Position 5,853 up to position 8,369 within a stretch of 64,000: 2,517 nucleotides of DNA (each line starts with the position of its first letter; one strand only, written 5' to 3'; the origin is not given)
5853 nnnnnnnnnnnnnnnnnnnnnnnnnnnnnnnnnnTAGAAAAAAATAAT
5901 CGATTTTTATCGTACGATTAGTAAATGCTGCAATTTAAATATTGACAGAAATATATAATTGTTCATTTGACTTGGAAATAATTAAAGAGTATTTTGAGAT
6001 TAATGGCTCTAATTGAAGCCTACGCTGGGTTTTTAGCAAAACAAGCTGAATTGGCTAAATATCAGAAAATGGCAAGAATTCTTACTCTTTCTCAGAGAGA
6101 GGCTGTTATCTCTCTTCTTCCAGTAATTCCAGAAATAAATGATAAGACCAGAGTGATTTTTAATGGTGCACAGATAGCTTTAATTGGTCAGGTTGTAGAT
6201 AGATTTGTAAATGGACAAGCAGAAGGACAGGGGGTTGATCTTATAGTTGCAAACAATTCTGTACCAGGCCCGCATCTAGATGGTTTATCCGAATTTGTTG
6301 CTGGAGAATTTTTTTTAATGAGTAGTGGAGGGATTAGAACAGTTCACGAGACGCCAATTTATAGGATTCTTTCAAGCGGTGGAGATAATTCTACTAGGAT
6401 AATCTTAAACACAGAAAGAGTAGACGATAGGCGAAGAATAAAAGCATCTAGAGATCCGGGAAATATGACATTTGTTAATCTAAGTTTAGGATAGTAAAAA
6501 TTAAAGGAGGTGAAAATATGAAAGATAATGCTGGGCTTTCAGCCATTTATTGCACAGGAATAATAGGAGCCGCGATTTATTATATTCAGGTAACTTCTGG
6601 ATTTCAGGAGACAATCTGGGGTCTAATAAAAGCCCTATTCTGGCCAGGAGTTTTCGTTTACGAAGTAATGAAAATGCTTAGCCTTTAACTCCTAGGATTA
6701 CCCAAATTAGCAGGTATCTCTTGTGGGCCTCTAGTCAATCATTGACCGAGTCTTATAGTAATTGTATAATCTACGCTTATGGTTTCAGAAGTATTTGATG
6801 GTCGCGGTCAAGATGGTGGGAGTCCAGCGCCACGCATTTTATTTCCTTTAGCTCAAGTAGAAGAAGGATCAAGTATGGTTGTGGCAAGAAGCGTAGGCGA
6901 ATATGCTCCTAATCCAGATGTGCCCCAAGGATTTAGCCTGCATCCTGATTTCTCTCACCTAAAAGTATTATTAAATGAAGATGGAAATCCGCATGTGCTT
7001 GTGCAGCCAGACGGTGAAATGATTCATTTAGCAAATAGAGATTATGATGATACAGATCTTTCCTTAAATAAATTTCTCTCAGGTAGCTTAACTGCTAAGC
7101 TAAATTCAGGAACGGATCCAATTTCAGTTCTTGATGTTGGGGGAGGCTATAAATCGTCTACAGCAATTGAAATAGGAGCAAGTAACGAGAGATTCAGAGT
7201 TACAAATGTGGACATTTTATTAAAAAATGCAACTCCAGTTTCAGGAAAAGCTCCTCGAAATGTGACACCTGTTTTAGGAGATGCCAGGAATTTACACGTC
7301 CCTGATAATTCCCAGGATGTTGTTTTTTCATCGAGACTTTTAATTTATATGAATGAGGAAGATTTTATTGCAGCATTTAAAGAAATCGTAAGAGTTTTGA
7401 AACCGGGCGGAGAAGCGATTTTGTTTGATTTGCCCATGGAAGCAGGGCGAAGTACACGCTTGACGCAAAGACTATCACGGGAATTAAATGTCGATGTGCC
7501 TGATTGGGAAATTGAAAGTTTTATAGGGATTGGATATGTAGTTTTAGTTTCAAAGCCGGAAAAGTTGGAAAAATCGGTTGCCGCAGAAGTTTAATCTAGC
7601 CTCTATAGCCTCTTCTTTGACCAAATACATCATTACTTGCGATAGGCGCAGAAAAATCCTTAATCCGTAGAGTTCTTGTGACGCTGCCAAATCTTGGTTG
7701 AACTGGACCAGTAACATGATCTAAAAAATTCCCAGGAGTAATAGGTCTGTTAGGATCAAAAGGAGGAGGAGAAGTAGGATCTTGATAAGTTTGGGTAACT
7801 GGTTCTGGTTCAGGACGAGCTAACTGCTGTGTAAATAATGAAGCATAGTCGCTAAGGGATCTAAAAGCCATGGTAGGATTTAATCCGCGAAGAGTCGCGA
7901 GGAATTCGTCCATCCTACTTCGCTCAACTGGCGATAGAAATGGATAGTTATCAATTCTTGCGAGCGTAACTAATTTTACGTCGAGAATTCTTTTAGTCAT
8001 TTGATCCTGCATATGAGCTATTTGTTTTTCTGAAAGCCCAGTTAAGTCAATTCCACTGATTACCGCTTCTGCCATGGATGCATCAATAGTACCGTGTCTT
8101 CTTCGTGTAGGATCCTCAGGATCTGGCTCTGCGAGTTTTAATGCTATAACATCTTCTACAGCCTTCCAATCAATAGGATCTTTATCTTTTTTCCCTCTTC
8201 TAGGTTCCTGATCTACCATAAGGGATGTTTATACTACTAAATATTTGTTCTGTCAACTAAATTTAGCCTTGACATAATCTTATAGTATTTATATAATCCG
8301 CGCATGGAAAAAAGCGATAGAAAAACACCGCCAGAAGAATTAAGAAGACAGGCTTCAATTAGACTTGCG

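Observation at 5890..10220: Compositionally distinct 4.3-kb island of eight unknown-function genes, each behind its own consensus promoter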

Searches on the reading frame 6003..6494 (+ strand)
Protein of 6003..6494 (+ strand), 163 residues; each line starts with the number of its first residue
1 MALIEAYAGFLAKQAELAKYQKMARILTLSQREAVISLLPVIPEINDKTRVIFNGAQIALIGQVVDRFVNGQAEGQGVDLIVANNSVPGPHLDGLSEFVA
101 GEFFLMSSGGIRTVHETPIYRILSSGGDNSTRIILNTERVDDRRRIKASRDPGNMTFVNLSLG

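Call 8: search_protein_families(library=pfam, max_evalue=1, proteins=[window:6003-6494:+])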
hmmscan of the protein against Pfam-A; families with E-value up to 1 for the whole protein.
window:6003-6494:+ (163 aa): 0 families

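Call 13: search_protein_families(library=padloc, max_evalue=1, proteins=[window:6003-6494:+])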
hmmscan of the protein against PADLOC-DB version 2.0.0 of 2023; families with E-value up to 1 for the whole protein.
window:6003-6494:+ (163 aa): 0 families

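Call 14: search_protein_families(library=phrogs, max_evalue=1, proteins=[window:6003-6494:+])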
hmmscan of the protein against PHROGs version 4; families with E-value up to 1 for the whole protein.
window:6003-6494:+ (163 aa): 1 family
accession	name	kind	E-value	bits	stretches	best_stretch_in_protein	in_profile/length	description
phrog_34758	-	unknown function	0.064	14.5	1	69-112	18-63/122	-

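Call 15: search_protein_families(library=ncbifam, max_evalue=1, proteins=[window:6003-6494:+])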
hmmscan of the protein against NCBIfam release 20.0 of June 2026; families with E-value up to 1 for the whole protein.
window:6003-6494:+ (163 aa): 0 families

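Call 57: search_solved_structures(query=A3, max_evalue=10)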
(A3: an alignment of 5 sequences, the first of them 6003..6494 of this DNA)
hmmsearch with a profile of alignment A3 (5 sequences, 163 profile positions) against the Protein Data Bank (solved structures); distinct sequences matched with E-value up to 10: 2.
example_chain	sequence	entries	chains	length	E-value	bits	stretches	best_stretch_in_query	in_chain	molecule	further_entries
6qu1_A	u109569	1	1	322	0.97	12.1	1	22-63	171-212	Transcription intermediary factor 1-beta,Transcription intermediary factor 1-beta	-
5u4q_A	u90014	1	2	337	1.4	11.6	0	6-38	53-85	dTDP-glucose 4,6-dehydratase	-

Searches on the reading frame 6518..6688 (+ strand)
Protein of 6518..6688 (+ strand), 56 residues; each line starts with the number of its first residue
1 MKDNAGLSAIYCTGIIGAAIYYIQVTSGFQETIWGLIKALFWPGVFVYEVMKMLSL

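Call 8: search_protein_families(library=pfam, max_evalue=1, proteins=[window:6518-6688:+])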
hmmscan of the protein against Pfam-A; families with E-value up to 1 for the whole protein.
window:6518-6688:+ (56 aa): 0 families

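Call 13: search_protein_families(library=padloc, max_evalue=1, proteins=[window:6518-6688:+])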
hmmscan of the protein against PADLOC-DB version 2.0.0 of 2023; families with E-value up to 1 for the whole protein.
window:6518-6688:+ (56 aa): 0 families

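Call 14: search_protein_families(library=phrogs, max_evalue=1, proteins=[window:6518-6688:+])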
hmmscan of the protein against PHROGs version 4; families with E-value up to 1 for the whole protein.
window:6518-6688:+ (56 aa): 2 families
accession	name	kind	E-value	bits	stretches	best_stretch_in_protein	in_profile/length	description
phrog_4606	-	moron, auxiliary metabolic gene and host takeover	0.049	15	1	7-46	71-109/136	quinone oxidoreductase TQO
phrog_10061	-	unknown function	0.15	13.2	1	8-53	17-58/75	-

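Call 15: search_protein_families(library=ncbifam, max_evalue=1, proteins=[window:6518-6688:+])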
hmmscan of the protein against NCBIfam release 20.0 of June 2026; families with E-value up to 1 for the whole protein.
window:6518-6688:+ (56 aa): 0 families

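Call 20: find_related_loci(query=window:6518-6688:+, collection=metagenome_contigs, flank=10000)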
Query window:6518-6688:+ (56 aa) in metagenome_contigs; peptide patterns used: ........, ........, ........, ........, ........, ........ (x = any residue, [..] = any of these).
80 stretches matched a pattern; 6 encode a relative of the query (tblastn E <= 1e-3); 6 distinct loci.
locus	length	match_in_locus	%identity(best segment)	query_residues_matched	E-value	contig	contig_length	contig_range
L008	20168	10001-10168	75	1-56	2e-27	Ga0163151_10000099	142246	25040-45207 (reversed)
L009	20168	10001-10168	48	1-56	2e-15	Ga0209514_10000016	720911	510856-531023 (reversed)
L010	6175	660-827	43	1-56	1e-12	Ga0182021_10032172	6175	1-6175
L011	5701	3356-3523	43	1-56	1e-12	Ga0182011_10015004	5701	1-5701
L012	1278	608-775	43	1-56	9e-13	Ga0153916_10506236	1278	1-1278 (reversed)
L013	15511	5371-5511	43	9-54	7e-9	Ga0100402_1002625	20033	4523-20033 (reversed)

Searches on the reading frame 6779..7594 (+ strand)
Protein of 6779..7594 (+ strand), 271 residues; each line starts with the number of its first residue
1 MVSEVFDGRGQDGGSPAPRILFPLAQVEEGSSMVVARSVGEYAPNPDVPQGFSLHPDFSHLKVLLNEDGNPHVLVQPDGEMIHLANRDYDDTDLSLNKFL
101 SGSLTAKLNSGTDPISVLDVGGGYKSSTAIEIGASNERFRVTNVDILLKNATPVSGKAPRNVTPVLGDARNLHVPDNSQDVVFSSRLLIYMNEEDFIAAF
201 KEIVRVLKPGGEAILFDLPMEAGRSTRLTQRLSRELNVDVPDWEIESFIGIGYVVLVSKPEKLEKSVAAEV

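Call 8: search_protein_families(library=pfam, max_evalue=1, proteins=[window:6779-7594:+])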
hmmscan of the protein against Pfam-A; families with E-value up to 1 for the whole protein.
window:6779-7594:+ (271 aa): 12 families
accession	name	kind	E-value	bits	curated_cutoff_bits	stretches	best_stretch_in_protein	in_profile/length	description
PF08241.18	Methyltransf_11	-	3.4e-13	50.5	21.2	1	118-214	1-94/95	Methyltransferase domain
PF13649.12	Methyltransf_25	-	1.8e-12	48.2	27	1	117-211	1-97/97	Methyltransferase domain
PF01209.24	Ubie_methyltran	-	4.2e-07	30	20.1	1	104-215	38-151/233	ubiE/COQ5 methyltransferase family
PF13489.12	Methyltransf_23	-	1.9e-05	24.9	27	1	112-226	21-126/164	Methyltransferase domain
PF13847.12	Methyltransf_31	-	2.3e-05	24.6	27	1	117-215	7-109/145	Methyltransferase domain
PF08242.18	Methyltransf_12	-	0.00037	21.6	30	1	118-211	1-96/98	Methyltransferase domain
PF00891.24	Methyltransf_2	-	0.00045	20.1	22.3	1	116-233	65-182/210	O-methyltransferase domain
PF11094.13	UL11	-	0.056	13.8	21.4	1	73-94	17-38/39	Membrane-associated tegument protein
PF05148.21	Methyltransf_8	-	0.07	13.4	27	1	165-213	109-154/219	Hypothetical methyltransferase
PF03141.22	Methyltransf_29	-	0.079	12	23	1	163-221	167-223/506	Putative S-adenosyl-L-methionine-dependent methyltransferase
PF20551.3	DUF6765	-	0.08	13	26.6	1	158-208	168-220/325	Family of unknown function (DUF6765)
PF01739.24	CheR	-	0.15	12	27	1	177-212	135-170/195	CheR methyltransferase, SAM binding domain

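Call 13: search_protein_families(library=padloc, max_evalue=1, proteins=[window:6779-7594:+])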
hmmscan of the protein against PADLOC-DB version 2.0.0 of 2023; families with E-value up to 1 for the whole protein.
window:6779-7594:+ (271 aa): 2 families
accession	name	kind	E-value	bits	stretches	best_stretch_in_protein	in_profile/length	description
PDLC04134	mad2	-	2.7e-06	24.5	1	159-221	337-400/492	mads_2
PDLC03238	MTase_II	-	0.021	11.9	1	200-238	179-214/428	Type II methyltransferase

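Call 14: search_protein_families(library=phrogs, max_evalue=1, proteins=[window:6779-7594:+])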
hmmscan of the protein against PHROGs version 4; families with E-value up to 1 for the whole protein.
window:6779-7594:+ (271 aa): 6 families
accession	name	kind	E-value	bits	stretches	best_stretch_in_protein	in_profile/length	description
phrog_4752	-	other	1.7e-05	25.2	1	117-217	55-160/241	tRNA methyltransferase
phrog_5399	-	other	0.0062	17.4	1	168-216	32-80/149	SAM-dependent methyltransferase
phrog_954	-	other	0.037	14.3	1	193-214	143-164/229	DNA methyltransferase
phrog_30566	-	unknown function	0.067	14.5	1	104-161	12-68/115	-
phrog_23522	-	unknown function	0.15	12.6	1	116-214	54-151/273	-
phrog_11619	-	other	0.32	11.4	1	192-217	113-138/186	DNA methyltransferase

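Call 15: search_protein_families(library=ncbifam, max_evalue=1, proteins=[window:6779-7594:+])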
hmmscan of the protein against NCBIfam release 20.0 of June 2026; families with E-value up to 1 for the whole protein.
window:6779-7594:+ (271 aa): 26 families (the best 25 are shown)
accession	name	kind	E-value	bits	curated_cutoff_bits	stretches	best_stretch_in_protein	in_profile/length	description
NF045667.1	MTase_DVU1556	equivalog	2.4e-08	33.7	155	1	115-225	24-129/213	DVU_1556 family methyltransferase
NF041537.1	ArsM_AhpD_UU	exception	3.7e-07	29.3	510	1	116-221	79-186/345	arsenite methyltransferase/AhpD domain selenoprotein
TIGR02072.1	BioC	equivalog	4.2e-07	30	184.95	1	103-215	22-132/244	malonyl-ACP O-methyltransferase BioC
NF038099.1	AsSugarArsM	exception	4.2e-06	26.2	400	1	165-217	121-173/321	arsenosugar biosynthesis arsenite methyltransferase ArsM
NF047649.1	MTase_UXPK_star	exception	7e-06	25.3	460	1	116-218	80-184/283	methyltransferase/UXPK-star double selenoprotein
NF008823.0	PRK11873.1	subfamily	8.3e-06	25.5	263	1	117-218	81-184/272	arsenite methyltransferase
NF052510.1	methyltran_MpqE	exception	1.6e-05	24.4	335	1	117-217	50-153/234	methyl-plastoquinone biosynthesis methyltransferase MpqE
TIGR01934.1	MenG_MenH_UbiE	subfamily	2.3e-05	23.8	158.35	1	115-219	41-145/223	ubiquinone/menaquinone biosynthesis methyltransferase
NF041536.1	ArsM_DUF2284_UU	exception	4.3e-05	22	575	1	116-232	79-197/459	arsenite methyltransferase/DUF2284 domain selenoprotein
NF001243.0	PRK00216.1-4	equivalog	4.4e-05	22.9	235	1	154-216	92-152/237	demethylmenaquinone methyltransferase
NF001240.0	PRK00216.1-1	equivalog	0.00011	21.3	378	1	161-217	116-170/251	bifunctional demethylmenaquinone methyltransferase/2-methoxy-6-polyprenyl-1,4-benzoquinol methylase UbiE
NF001241.0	PRK00216.1-2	equivalog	0.00017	21.3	327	1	117-217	55-149/231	demethylmenaquinone methyltransferase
NF043040.1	corrin_prot_MT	hypoth_equivalog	0.00021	20.8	180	1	116-234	44-166/216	corrinoid protein-associated methyltransferase CpaM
NF001244.0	PRK00216.1-5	equivalog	0.00031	20.1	216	1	116-223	51-161/236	bifunctional demethylmenaquinone methyltransferase/2-methoxy-6-polyprenyl-1,4-benzoquinol methylase UbiE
NF045823.1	PthPhpthDimycoMt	equivalog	0.00034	19.9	300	1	165-218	118-169/256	phthiotriol/phenolphthiotriol dimycocerosates methyltransferase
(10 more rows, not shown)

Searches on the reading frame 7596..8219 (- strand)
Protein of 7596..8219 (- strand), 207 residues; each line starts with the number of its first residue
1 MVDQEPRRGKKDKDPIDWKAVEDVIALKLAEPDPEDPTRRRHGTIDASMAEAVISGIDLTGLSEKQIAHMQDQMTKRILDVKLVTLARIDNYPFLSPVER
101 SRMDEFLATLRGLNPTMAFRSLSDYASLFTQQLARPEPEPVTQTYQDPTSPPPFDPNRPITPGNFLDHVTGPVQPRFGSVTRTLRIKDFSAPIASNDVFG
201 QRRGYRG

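Call 8: search_protein_families(library=pfam, max_evalue=1, proteins=[window:7596-8219:-])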
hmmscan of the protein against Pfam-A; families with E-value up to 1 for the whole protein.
window:7596-8219:- (207 aa): 0 families

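Call 9: find_encoding_contigs(protein=window:7596-8219:-, flank=10000, max_places=10)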
Protein window:7596-8219:- (207 aa): 3 contigs read that carry it; 1 place shown.
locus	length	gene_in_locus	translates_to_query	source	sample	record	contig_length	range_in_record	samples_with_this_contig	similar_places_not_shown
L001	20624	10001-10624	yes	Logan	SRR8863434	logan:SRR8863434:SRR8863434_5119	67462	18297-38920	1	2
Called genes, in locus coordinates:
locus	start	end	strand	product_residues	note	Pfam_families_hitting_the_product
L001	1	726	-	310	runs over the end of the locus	PF01565:FAD_binding_4, PF02873:MurB_C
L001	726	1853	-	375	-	PF00089:Trypsin, PF10459:Peptidase_S46 (faint), PF13365:Trypsin_2, PF00595:PDZ (weak), PF13180:PDZ_2, PF17820:PDZ_6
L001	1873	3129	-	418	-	PF22694:CtpB_N-like, PF00595:PDZ, PF13180:PDZ_2, PF17820:PDZ_6, PF03572:Peptidase_S41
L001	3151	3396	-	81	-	PF01084:Ribosomal_S18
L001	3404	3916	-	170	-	PF00436:SSB, PF22657:SSB_1 (weak)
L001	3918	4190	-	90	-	PF01250:Ribosomal_S6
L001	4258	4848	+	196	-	PF02698:DUF218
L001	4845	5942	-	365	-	PF01926:MMR_HSR1, PF02421:FeoB_N, PF06071:YchF-GTPase_C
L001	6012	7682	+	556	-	PF01344:Kelch_1 (faint), PF24681:Kelch_KLHDC2_KLHL20_DRC7 (weak), PF07250:Glyoxal_oxid_N, PF07646:Kelch_2 (faint), PF13418:Beta-prop_TYW4 (faint), PF13964:Beta-prop_Calicin (weak), PF24981:Beta-prop_ATRN-LZTR1 (faint), PF09118:GO-like_E_set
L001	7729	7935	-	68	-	-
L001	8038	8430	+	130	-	PF00072:Response_reg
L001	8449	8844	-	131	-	-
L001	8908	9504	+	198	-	-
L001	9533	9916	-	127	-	-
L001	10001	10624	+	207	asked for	-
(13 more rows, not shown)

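Call 13: search_protein_families(library=padloc, max_evalue=1, proteins=[window:7596-8219:-])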
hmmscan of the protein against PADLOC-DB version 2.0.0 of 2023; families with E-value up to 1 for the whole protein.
window:7596-8219:- (207 aa): 0 families

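Call 14: search_protein_families(library=phrogs, max_evalue=1, proteins=[window:7596-8219:-])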
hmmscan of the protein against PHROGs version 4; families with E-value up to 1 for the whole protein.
window:7596-8219:- (207 aa): 1 family
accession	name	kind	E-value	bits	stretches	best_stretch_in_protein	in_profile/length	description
phrog_28455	-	unknown function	0.27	12.2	1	94-124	24-54/75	-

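Call 15: search_protein_families(library=ncbifam, max_evalue=1, proteins=[window:7596-8219:-])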
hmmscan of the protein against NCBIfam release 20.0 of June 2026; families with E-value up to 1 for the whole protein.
window:7596-8219:- (207 aa): 1 family
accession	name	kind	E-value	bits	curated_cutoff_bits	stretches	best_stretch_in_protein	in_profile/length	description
NF007813.0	PRK10522.1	equivalog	0.098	11.3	604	1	49-92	62-105/547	multidrug ABC transporter permease/ATP-binding protein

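Call 22: find_homologous_proteins(query=window:7596-8219:-, max_evalue=0.001)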
Query window:7596-8219:- (207 aa): 4 proteins with E <= 0.001 among 492 candidates.
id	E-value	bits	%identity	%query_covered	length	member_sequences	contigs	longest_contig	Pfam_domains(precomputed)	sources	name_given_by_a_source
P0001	3.7e-123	427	91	100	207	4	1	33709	-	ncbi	-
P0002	5.9e-70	253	61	95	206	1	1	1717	-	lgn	-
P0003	3.2e-64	235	61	86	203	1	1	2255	-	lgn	-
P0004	4.2e-60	221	58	86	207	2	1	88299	-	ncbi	-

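Call 54: find_related_loci(query=window:7596-8219:-, collection=viral_contigs, flank=6000)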
Query window:7596-8219:- (207 aa) in viral_contigs; peptide patterns used: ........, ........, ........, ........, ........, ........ (x = any residue, [..] = any of these).
4 stretches matched a pattern, but none encodes a relative of the query by tblastn (E <= 1e-3).

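Call 58: search_solved_structures(query=A4, max_evalue=10)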
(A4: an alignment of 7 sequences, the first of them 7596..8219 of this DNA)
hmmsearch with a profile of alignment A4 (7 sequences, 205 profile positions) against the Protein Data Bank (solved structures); distinct sequences matched with E-value up to 10: 8.
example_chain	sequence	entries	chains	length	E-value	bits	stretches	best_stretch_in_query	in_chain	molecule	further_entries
8bny_A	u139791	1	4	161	0.034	17.4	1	29-75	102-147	Immunity repressor protein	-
5c22_A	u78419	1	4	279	0.041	17.1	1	81-111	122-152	Chromosomal hemolysin D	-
1nh2_B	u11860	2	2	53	0.043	17.1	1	39-85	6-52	Transcription initiation factor IIA large chain | PROTEIN (TRANSCRIPTION FACTOR IIA - TOA1N SUBUNIT)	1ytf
5c21_A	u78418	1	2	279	0.045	17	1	81-111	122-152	Chromosomal hemolysin D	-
5fmf_M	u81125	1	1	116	0.06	16.6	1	39-90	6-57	RNA POLYMERASE II PRE-INITIATION COMPLEX, TOA1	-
8dck_C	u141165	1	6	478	0.07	16.4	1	81-111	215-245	Membrane fusion protein (MFP) family protein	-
7sgr_H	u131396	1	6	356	0.13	15.5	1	81-110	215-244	Membrane fusion protein (MFP) family protein,Hemolysin secretion protein D, chromosomal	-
6gyk_U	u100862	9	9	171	0.24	14.7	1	39-87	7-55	Transcription initiation factor IIA large subunit,Transcription initiation factor IIA larg | Transcription initiation factor IIA large subunit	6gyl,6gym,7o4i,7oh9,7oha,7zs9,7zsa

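Call 91: find_encoding_contigs(protein=P0002, flank=3000, max_places=2)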
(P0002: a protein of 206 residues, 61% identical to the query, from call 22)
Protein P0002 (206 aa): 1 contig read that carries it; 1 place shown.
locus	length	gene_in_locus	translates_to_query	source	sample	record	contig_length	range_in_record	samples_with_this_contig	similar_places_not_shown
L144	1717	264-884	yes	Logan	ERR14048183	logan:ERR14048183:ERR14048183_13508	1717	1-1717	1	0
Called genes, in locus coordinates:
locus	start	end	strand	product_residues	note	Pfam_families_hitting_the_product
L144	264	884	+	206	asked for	-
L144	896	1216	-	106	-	PF06305:LapA_dom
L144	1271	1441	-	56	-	-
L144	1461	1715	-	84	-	?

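Call 92: find_encoding_contigs(protein=P0003, flank=3000, max_places=2)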
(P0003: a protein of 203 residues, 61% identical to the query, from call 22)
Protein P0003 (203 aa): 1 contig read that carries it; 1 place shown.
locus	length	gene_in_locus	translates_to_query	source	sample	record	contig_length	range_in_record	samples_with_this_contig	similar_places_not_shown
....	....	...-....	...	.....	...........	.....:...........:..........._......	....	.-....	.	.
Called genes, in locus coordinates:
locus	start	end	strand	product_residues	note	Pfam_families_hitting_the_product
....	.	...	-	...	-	?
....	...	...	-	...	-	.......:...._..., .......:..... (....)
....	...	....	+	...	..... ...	-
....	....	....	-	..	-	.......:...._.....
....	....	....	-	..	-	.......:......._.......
